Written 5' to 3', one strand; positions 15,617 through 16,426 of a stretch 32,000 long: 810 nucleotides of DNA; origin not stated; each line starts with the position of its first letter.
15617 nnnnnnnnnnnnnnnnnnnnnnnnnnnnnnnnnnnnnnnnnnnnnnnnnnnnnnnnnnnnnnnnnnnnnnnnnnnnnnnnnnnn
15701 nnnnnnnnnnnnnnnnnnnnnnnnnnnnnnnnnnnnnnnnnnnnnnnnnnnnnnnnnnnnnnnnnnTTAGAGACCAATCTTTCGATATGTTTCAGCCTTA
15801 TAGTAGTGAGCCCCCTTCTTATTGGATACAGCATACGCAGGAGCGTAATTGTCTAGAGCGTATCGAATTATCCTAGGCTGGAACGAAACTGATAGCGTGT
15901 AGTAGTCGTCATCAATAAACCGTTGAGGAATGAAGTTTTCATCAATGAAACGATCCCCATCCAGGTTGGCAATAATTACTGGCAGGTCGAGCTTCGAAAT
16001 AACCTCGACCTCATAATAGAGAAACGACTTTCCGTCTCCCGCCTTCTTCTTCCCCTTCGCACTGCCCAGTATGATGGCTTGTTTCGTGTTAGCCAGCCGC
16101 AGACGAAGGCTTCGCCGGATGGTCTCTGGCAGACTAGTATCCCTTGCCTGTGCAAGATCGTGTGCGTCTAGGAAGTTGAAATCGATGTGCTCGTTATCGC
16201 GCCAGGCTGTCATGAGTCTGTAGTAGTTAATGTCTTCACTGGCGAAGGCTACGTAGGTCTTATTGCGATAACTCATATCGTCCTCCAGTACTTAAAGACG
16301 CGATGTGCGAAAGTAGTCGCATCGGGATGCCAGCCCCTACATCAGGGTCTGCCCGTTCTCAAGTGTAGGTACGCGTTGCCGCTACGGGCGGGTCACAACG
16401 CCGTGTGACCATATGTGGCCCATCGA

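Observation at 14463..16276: Tight TIR / 2-TM-Macro / HIT three-gene operon: a type II Thoeris-like pair with an extra, translationally coupled histidine-triad enzyme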

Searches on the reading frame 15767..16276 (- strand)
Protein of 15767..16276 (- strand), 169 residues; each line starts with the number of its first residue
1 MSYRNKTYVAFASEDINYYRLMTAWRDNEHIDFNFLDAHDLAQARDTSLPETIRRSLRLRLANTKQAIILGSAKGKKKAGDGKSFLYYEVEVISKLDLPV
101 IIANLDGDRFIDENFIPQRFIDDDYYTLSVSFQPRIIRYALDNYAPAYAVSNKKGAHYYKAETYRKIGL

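Call 3: search_protein_families(library=pfam, proteins=[window:15767-16276:-], max_evalue=0.1)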
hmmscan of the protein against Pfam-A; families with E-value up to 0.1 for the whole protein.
window:15767-16276:- (169 aa): 1 family
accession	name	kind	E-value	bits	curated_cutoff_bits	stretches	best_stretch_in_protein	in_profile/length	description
PF08937.16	ThsB_TIR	-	3.2e-08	34.3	21.2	1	8-105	1-95/100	Thoeris protein ThsB, TIR-like domain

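Call 4: search_protein_families(library=padloc, proteins=[window:15767-16276:-], max_evalue=0.1)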
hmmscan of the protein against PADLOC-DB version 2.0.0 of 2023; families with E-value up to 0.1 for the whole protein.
window:15767-16276:- (169 aa): 4 families
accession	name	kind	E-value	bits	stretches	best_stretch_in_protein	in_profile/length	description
PDLC00440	ThsB2|ThsB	-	2.1e-83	276.5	1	1-169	1-169/169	TIR-like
PDLC00429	ThsB1|ThsB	-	2.7e-64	214.3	1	1-169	1-167/167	TIR-like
PDLC00421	ThsB1|ThsB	-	1.3e-20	71.8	1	1-107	1-114/180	TIR-like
PDLC00427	ThsB1|ThsB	-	1.1e-13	49.5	1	1-80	1-82/170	TIR-like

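Call 19: search_solved_structures(query=window:15767-16276:-, max_evalue=0.01, show_alignments=2)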
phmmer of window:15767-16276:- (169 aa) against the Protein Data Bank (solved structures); distinct sequences matched with E-value up to 0.01: 1.
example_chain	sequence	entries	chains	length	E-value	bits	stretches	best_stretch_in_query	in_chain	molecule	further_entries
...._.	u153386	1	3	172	6.1e-67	227.8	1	1-169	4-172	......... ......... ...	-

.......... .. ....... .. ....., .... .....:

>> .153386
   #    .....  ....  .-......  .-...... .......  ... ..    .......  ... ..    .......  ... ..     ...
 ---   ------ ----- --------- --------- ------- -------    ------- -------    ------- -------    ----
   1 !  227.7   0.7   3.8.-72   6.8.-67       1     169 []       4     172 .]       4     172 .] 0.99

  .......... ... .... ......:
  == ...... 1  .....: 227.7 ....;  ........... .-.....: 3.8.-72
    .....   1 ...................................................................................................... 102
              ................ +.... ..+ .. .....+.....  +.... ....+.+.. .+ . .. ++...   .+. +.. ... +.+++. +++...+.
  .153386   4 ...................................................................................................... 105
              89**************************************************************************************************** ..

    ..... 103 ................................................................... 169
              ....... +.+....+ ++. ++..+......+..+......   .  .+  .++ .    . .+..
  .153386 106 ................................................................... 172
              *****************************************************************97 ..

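Call 45: search_protein_families(library=ncbifam, proteins=[window:15767-16276:-], max_evalue=0.01)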
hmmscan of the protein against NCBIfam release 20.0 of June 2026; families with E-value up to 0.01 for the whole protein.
window:15767-16276:- (169 aa): 0 families

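Call 59: find_related_loci(query=A3, collection=metagenome_contigs, flank=4000)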
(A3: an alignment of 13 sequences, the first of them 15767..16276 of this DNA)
Query A3 (169 aa) in metagenome_contigs; peptide patterns used: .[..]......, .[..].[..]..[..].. (x = any residue, [..] = any of these).
600 stretches matched a pattern (row limit reached: there are more); 530 encode a relative of the query (tblastn E <= 1e-3); the best 80 are kept; 80 distinct loci.
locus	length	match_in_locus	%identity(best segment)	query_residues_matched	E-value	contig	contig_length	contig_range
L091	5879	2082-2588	75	1-169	5e-88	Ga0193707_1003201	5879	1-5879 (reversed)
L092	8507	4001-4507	76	1-169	4e-86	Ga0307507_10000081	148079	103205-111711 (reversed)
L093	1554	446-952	67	1-169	3e-81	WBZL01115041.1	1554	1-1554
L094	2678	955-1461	68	1-169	9e-78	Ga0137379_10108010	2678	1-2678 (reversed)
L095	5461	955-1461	68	1-169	1e-76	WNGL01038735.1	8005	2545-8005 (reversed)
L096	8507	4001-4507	67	1-169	2e-76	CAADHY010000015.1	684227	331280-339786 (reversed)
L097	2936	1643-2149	67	1-169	4e-77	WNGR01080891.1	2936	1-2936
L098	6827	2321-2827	69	1-169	8e-76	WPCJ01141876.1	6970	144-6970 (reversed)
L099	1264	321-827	67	1-169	1e-80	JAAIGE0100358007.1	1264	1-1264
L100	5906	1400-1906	65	1-169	5e-75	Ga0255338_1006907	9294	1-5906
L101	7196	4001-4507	66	1-169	3e-74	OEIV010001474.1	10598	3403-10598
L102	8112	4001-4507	64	1-169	1e-73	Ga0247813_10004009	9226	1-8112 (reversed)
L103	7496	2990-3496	65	1-169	1e-73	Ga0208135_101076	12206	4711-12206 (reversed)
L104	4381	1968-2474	65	1-169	9e-74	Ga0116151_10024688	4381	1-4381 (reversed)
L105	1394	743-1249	66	1-169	1e-77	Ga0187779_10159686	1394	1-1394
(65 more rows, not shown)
